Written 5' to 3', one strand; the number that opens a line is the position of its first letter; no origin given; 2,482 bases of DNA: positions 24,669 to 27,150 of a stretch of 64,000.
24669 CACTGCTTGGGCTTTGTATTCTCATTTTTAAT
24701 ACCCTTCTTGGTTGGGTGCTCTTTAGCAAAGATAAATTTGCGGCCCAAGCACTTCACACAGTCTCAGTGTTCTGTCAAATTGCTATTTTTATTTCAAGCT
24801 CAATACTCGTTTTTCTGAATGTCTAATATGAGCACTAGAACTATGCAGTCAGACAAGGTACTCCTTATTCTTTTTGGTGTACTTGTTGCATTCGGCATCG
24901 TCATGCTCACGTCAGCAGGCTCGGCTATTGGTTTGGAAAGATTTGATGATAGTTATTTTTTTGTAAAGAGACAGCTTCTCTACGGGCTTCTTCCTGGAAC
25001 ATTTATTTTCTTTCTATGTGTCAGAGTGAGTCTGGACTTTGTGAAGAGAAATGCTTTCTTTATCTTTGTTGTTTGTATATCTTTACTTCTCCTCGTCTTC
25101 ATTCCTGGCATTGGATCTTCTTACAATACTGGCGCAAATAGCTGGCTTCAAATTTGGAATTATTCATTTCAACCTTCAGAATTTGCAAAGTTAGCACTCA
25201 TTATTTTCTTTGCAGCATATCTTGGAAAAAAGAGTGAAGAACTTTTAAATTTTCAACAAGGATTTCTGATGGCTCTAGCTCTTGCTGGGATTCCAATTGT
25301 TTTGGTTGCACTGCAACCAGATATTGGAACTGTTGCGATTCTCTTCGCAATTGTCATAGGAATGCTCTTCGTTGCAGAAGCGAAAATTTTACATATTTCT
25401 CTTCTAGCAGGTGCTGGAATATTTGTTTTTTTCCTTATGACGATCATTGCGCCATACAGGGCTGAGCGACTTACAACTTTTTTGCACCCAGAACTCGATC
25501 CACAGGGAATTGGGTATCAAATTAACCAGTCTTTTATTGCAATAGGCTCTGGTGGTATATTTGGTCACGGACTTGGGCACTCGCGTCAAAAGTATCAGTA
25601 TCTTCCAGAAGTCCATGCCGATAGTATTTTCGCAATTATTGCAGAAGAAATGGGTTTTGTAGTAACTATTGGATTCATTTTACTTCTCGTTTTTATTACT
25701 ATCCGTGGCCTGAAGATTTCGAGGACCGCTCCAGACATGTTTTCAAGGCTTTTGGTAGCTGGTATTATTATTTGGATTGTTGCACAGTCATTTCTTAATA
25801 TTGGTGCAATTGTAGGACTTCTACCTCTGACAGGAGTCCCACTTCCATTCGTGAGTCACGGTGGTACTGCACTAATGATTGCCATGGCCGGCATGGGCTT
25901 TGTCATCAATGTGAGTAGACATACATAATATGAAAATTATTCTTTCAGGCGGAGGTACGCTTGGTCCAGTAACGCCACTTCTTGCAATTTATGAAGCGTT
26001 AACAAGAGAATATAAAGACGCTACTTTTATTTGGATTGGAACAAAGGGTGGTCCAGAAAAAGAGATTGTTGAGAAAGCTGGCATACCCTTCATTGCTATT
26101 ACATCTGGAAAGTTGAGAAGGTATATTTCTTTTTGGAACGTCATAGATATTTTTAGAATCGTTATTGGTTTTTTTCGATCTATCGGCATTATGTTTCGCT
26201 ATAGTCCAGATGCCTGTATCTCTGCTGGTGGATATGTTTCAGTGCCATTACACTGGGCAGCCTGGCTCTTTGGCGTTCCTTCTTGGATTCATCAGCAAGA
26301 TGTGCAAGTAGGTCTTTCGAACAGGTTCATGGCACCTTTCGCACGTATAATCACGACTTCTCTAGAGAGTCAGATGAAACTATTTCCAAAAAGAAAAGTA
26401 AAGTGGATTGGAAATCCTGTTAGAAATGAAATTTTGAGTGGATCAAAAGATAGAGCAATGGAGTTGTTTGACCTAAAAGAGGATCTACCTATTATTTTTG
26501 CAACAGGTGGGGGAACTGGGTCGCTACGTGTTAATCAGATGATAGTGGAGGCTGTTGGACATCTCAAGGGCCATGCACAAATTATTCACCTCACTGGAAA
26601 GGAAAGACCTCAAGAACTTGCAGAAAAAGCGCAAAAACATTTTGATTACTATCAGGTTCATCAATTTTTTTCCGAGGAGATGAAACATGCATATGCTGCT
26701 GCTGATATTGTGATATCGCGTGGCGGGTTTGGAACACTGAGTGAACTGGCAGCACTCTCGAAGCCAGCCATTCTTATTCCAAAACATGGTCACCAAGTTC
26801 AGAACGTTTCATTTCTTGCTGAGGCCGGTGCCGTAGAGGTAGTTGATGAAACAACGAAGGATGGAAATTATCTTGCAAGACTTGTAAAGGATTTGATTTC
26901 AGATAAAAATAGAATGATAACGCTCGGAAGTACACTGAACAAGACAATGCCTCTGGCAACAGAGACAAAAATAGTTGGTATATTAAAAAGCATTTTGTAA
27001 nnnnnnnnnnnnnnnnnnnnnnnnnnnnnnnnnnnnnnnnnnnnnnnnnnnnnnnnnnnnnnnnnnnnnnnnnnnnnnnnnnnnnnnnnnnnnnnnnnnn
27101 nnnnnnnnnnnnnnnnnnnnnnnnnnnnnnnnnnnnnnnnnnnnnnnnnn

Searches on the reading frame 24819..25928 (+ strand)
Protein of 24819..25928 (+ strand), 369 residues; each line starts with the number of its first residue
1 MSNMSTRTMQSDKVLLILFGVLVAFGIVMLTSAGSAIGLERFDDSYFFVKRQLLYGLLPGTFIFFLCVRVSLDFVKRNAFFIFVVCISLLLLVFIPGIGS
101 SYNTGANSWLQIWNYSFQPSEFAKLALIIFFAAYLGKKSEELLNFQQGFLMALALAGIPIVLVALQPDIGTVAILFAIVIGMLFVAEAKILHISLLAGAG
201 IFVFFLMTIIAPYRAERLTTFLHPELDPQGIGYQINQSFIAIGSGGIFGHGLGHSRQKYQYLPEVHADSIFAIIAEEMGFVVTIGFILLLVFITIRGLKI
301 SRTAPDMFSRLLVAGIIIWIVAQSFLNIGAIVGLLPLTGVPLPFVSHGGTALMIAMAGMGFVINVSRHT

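Call 49: search_protein_families(library=pfam, proteins=[window:24819-25928:+], max_evalue=0.00001)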
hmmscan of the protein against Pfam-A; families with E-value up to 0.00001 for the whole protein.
window:24819-25928:+ (369 aa): 1 family
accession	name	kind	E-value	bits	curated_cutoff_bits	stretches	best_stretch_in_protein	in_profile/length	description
PF01098.24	FTSW_RODA_SPOVE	-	4.7e-102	342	26.4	1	14-369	3-354/356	Cell cycle protein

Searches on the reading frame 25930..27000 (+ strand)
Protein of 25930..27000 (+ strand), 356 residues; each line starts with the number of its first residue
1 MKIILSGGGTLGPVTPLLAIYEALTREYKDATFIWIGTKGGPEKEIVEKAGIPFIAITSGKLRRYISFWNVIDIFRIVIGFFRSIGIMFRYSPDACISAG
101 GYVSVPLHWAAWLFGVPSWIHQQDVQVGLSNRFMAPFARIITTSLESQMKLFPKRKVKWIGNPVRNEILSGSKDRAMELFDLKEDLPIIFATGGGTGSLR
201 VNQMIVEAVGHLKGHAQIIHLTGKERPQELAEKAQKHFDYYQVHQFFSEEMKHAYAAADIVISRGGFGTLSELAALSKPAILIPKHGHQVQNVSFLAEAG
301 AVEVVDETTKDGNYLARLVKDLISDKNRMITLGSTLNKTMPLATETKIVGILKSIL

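Call 49: search_protein_families(library=pfam, proteins=[window:25930-27000:+], max_evalue=0.00001)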
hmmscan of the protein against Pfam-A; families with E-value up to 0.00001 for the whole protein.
window:25930-27000:+ (356 aa): 2 families
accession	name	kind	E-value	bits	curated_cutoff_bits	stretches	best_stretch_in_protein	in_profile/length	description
PF03033.26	Glyco_transf_28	-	1.5e-28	100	26.2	1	3-139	1-135/139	Glycosyltransferase family 28 N-terminal domain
PF04101.22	Glyco_tran_28_C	-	4e-26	92.5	22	1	188-331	1-149/166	Glycosyltransferase family 28 C-terminal domain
